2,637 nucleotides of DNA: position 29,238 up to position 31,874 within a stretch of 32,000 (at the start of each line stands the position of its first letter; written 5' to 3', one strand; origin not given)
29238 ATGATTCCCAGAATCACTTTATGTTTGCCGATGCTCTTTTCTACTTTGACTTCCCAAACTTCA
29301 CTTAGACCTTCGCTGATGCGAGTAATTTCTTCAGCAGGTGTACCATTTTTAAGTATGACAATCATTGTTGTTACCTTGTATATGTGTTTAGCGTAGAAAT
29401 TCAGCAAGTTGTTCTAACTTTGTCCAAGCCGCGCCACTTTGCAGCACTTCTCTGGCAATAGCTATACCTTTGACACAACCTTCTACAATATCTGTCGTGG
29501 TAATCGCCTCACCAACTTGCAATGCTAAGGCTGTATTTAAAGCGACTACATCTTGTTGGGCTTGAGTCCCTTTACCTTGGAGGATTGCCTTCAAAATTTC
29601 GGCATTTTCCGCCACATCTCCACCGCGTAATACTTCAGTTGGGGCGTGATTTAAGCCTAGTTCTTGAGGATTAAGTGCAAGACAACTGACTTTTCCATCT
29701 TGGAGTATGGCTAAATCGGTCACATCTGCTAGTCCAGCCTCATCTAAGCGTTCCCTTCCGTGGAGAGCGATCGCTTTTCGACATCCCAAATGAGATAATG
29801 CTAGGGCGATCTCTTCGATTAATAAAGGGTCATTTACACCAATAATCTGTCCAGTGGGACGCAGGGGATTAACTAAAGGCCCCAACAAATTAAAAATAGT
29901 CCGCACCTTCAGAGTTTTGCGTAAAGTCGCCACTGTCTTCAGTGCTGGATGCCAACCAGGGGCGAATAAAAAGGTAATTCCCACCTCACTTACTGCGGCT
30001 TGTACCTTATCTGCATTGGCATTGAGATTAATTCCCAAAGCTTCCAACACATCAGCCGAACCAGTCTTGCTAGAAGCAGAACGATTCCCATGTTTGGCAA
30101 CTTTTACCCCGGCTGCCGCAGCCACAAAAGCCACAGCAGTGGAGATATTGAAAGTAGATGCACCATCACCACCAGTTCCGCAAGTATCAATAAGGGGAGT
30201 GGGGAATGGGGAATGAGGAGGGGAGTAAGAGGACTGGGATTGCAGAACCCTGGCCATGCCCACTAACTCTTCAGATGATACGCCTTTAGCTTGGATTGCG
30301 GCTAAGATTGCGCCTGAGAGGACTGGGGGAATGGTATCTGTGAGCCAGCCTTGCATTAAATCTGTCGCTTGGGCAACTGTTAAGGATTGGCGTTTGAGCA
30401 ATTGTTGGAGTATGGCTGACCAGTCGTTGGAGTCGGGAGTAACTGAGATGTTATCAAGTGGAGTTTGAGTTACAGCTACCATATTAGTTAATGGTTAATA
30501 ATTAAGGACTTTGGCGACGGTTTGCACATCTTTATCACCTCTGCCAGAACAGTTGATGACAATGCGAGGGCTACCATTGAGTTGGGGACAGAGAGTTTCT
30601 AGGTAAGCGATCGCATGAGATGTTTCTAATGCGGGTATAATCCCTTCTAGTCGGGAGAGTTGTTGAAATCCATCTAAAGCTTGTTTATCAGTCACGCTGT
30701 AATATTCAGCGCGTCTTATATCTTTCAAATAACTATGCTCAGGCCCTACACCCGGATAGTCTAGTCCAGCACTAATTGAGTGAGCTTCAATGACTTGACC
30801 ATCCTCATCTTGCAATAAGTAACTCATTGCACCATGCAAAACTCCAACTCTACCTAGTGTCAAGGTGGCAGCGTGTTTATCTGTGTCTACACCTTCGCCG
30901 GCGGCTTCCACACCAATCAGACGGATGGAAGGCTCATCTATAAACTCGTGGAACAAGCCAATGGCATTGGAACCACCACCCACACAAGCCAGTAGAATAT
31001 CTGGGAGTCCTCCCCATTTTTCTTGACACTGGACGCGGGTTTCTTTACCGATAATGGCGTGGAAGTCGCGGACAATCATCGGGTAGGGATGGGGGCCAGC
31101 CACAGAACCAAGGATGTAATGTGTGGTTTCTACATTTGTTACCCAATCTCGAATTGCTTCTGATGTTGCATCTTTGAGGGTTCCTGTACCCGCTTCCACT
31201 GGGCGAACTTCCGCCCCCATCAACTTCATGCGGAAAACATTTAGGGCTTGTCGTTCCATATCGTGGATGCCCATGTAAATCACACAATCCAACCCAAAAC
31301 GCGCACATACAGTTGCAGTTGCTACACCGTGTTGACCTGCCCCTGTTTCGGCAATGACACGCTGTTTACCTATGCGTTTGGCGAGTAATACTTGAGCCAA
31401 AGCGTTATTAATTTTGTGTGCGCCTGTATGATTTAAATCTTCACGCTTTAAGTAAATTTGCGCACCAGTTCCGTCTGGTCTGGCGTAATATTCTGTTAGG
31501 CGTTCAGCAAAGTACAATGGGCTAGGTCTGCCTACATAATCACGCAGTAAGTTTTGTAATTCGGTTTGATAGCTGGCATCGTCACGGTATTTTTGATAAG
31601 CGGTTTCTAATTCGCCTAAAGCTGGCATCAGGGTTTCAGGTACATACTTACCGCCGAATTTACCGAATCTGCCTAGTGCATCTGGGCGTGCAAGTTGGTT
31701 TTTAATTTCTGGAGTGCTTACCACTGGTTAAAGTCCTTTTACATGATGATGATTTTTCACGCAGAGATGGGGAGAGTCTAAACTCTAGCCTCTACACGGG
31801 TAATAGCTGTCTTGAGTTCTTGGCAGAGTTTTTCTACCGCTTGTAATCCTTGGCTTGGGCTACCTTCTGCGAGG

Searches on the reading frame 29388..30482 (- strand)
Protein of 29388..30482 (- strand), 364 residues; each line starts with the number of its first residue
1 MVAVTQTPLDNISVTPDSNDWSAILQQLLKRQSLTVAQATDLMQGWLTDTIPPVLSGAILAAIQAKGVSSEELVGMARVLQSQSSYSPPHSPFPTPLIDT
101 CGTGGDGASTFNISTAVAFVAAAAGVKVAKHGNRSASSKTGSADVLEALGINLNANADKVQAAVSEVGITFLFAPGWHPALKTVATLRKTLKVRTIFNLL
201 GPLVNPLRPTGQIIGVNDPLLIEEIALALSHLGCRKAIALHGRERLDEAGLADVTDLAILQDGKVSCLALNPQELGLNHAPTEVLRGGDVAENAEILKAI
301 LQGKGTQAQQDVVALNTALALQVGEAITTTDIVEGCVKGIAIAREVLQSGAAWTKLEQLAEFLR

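Call 7: search_protein_families(library=pfam, proteins=[window:29388-30482:-], max_evalue=10)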
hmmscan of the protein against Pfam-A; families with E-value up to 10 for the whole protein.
window:29388-30482:- (364 aa): 2 families
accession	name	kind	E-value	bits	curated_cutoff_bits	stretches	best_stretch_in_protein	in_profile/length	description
PF00591.27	Glycos_transf_3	-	8.5e-82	275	27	1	96-352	3-252/253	Glycosyl transferase family, a/b domain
PF02885.22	Glycos_trans_3N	-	5.2e-15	55.4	26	1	24-82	3-61/63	Glycosyl transferase family, helical bundle domain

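Call 74: find_encoding_contigs(protein=window:29388-30482:-, flank=10000, max_places=1)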
Protein window:29388-30482:- (364 aa): 24 contigs read that carry it; 1 place shown.
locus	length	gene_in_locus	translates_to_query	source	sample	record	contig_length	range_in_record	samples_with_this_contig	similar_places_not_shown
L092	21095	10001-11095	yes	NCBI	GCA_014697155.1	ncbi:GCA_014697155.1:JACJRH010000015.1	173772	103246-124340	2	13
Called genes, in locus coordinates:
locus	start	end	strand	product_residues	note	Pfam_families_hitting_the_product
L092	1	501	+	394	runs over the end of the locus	PF01761:DHQ_synthase, PF24621:DHQS_C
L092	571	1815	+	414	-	-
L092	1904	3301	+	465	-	PF01663:Phosphodiest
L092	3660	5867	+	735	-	PF04715:, PF00425:Chorismate_bind, PF00117:GATase, PF07722:Peptidase_C26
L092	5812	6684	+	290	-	PF00218:IGPS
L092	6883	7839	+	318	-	PF08240:ADH_N, PF00107:ADH_zinc_N, PF13602:ADH_zinc_N_2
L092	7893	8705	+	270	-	PF00290:Trp_syntA, PF01884:PcrB (faint), PF00977:His_biosynth (weak)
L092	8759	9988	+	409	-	PF00291:PALP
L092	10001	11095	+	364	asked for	PF02885:Glycos_trans_3N, PF00591:Glycos_transf_3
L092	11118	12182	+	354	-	PF18152:DAHP_snth_FXD, PF00793:DAHP_synth_1, PF03102:NeuB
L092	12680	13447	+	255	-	-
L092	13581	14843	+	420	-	-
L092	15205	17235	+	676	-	PF01266:DAO (weak), PF12831:FAD_oxidored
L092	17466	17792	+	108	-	PF02617:ClpS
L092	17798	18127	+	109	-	PF09876:DUF2103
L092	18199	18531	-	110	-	-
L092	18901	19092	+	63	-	PF28600:Nitroreductase_C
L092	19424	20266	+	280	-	-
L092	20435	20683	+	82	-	PF03683:UPF0175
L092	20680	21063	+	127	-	-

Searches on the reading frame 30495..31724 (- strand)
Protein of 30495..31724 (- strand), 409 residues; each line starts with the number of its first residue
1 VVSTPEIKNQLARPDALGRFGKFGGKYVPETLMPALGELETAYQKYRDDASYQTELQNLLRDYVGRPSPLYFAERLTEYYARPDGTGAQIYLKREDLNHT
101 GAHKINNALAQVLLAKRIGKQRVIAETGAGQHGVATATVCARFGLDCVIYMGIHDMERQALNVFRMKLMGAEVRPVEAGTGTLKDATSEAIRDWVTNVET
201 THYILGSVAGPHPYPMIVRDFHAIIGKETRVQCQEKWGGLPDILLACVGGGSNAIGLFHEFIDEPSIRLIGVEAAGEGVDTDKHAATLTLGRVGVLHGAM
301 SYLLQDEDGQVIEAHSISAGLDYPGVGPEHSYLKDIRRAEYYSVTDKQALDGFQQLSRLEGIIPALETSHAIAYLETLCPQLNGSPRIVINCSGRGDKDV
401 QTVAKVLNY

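Call 7: search_protein_families(library=pfam, proteins=[window:30495-31724:-], max_evalue=10)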
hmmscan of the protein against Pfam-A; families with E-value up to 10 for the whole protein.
window:30495-31724:- (409 aa): 2 families
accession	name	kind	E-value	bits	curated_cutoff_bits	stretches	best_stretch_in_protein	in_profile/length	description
PF00291.31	PALP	-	4.2e-41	141.7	35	1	66-394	6-295/295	Pyridoxal-phosphate dependent enzyme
PF09313.17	DUF1971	-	0.12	12.8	23.1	1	290-332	26-67/80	Domain of unknown function (DUF1971)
